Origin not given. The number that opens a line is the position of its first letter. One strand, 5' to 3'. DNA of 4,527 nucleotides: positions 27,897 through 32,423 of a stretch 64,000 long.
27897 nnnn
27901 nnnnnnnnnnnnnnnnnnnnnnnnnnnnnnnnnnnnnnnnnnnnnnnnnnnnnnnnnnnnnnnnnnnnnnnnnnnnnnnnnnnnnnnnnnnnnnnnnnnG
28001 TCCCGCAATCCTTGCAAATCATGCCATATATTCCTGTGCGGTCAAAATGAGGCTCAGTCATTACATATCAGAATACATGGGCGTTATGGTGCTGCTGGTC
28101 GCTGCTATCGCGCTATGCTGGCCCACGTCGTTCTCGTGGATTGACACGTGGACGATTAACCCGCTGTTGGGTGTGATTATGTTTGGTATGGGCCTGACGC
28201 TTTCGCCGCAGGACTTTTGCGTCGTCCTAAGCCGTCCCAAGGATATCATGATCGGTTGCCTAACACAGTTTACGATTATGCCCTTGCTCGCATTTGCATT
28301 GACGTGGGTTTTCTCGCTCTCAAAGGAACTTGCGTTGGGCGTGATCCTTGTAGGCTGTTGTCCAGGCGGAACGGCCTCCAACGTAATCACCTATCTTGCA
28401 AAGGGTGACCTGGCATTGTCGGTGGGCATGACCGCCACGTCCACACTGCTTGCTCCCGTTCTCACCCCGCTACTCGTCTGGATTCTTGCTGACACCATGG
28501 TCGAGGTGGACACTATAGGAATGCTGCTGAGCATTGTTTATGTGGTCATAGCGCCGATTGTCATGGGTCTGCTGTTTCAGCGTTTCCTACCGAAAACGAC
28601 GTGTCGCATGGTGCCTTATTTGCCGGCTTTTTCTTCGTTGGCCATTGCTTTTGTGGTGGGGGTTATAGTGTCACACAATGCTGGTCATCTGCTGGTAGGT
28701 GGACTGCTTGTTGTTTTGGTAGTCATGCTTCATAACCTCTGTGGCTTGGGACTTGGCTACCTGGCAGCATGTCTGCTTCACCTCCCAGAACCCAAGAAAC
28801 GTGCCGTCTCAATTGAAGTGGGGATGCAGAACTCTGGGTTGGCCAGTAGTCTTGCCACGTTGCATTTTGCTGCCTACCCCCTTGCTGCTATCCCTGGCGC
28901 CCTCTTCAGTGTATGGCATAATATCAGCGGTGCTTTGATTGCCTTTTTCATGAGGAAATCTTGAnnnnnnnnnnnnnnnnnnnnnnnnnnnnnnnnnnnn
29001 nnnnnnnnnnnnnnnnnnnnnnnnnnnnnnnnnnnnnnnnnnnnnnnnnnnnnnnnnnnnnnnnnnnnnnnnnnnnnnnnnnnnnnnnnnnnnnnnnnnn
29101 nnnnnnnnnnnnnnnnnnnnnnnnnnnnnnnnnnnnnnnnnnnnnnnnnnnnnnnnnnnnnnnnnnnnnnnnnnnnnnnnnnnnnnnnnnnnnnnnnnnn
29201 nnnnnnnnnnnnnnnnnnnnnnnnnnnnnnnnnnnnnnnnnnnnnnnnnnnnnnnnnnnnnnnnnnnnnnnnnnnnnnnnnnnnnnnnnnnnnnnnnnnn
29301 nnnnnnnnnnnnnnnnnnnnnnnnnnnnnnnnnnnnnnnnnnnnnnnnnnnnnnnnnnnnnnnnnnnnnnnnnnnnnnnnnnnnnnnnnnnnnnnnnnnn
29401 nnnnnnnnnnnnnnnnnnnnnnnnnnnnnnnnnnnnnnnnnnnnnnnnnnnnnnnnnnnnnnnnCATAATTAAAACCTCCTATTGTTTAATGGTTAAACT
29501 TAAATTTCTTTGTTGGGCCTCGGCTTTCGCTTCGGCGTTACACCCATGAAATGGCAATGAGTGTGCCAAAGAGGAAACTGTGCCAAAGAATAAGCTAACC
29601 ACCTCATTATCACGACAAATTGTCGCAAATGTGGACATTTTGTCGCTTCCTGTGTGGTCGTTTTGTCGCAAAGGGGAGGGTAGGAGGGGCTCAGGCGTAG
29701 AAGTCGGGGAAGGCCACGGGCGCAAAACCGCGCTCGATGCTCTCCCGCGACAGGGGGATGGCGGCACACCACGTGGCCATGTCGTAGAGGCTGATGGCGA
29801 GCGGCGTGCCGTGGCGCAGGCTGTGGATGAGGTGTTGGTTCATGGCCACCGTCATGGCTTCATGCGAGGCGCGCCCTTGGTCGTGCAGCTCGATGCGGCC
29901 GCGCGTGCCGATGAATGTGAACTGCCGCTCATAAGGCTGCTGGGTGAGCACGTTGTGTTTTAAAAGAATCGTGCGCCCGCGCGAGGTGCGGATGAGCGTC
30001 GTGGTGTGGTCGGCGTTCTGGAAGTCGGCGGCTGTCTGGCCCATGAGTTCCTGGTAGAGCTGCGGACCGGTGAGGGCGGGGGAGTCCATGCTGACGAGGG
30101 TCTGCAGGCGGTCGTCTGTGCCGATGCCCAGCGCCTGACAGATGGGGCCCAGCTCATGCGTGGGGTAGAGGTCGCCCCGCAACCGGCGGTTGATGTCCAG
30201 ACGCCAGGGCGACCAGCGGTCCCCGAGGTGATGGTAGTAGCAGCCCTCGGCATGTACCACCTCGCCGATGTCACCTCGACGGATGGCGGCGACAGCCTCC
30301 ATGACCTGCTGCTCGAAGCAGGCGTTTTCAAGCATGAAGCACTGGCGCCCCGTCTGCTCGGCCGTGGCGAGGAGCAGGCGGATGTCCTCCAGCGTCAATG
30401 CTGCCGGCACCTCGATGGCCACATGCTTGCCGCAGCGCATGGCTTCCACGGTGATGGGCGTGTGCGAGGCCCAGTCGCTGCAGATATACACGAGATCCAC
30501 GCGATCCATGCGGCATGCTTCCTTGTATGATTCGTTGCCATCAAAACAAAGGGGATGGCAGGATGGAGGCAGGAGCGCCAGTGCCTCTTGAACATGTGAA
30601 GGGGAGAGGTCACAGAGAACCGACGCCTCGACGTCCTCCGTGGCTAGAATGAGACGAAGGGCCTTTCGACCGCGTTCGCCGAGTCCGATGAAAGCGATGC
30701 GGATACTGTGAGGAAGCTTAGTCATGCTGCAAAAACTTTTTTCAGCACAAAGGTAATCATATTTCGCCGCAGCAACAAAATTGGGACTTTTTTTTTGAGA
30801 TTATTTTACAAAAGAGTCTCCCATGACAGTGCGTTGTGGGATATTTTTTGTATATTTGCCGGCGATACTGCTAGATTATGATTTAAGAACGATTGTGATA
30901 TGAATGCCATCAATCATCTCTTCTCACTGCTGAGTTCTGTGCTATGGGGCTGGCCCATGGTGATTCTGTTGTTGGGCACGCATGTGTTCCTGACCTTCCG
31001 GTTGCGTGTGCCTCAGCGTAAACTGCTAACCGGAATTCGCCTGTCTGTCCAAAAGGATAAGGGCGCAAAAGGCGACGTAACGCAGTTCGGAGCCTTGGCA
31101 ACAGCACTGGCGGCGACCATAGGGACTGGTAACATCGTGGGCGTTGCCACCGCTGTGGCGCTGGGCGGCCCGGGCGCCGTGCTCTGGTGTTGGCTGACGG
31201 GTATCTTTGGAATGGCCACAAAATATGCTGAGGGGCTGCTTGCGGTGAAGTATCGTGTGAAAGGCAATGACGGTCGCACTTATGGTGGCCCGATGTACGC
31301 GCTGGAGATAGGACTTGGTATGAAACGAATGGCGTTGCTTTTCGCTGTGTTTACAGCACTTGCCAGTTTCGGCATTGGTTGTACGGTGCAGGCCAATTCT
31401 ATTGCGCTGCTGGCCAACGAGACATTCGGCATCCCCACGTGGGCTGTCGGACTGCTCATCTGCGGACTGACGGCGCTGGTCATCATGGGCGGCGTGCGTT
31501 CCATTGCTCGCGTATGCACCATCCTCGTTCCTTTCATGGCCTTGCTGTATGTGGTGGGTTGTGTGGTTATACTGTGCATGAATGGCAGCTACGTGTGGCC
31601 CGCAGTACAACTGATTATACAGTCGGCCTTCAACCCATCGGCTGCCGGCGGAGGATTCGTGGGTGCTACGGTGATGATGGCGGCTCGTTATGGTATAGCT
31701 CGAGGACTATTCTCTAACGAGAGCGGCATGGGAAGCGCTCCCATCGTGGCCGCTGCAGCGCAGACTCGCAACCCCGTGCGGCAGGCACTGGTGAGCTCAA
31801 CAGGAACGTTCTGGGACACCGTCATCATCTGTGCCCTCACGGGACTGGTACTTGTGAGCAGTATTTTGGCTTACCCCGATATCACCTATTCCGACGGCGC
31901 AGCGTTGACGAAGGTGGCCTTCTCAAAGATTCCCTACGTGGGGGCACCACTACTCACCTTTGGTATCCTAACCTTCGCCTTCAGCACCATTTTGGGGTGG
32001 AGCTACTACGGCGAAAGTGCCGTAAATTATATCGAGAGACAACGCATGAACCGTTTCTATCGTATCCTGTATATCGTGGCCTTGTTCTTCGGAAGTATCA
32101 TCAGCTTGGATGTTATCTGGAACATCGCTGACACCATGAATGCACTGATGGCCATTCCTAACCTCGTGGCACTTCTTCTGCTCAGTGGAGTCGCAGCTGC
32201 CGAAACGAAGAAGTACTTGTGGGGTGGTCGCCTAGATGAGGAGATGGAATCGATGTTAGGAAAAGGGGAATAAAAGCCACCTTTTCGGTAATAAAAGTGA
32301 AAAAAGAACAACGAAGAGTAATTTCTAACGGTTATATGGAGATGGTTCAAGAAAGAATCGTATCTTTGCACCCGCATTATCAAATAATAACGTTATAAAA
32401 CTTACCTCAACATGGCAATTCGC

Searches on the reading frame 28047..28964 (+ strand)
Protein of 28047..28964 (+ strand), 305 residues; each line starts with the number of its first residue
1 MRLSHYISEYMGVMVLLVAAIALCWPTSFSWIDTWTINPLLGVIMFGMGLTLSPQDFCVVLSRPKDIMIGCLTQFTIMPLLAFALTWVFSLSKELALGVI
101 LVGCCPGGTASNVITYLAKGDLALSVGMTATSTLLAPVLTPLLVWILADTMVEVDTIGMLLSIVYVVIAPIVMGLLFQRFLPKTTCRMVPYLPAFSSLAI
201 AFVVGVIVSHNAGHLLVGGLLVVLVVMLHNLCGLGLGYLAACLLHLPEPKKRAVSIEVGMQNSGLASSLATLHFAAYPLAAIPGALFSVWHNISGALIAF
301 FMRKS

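Call 53: search_protein_families(library=pfam, proteins=[window:28047-28964:+], max_evalue=0.0001)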
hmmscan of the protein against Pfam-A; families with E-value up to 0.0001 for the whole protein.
window:28047-28964:+ (305 aa): 2 families
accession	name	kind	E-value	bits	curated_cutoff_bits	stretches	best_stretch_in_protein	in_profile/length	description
PF01758.21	SBF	-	4.8e-51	173.6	24.3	1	39-214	2-187/191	Sodium Bile acid symporter family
PF13593.11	SBF_like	-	3.1e-18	66.6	25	1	13-304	5-313/313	SBF-like CPA transporter family (DUF4137)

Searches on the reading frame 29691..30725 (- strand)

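Call 54: search_protein_families(library=pfam, proteins=[window:29691-30725:-], max_evalue=0.0001)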
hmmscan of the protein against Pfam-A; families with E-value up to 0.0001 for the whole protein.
window:29691-30725:- (344 aa): 3 families
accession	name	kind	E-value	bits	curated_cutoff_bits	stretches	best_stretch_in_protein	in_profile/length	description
PF21252.2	Glyco_hydro_109_C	-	4.1e-25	88.6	27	1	145-282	4-165/187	Glycosyl hydrolase 109, C-terminal domain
PF01408.29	GFO_IDH_MocA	-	3.1e-13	50.9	24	1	8-131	1-118/120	Oxidoreductase family, NAD-binding Rossmann fold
PF22725.1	GFO_IDH_MocA_C3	-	1.8e-07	31.6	27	0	233-279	77-124/124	GFO/IDH/MocA C-terminal domain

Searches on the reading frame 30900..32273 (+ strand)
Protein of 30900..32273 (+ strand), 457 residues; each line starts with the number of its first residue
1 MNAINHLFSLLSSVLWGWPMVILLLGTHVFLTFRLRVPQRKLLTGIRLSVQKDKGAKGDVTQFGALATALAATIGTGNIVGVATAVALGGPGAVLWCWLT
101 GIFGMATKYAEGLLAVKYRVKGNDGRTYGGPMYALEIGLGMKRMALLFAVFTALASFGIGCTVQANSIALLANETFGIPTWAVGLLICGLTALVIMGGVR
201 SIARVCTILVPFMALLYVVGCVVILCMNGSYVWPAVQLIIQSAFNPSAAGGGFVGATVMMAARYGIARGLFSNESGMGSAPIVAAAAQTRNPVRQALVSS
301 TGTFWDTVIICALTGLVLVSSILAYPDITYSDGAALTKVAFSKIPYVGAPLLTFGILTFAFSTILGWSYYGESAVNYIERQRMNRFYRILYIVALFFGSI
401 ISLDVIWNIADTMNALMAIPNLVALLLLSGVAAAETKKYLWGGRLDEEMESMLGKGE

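Call 54: search_protein_families(library=pfam, proteins=[window:30900-32273:+], max_evalue=0.0001)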
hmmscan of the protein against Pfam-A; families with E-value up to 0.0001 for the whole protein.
window:30900-32273:+ (457 aa): 1 family
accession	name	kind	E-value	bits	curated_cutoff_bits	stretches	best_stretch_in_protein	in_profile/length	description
PF01235.23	Na_Ala_symp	-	4.1e-135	451.5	24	1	51-442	4-382/392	Sodium:alanine symporter family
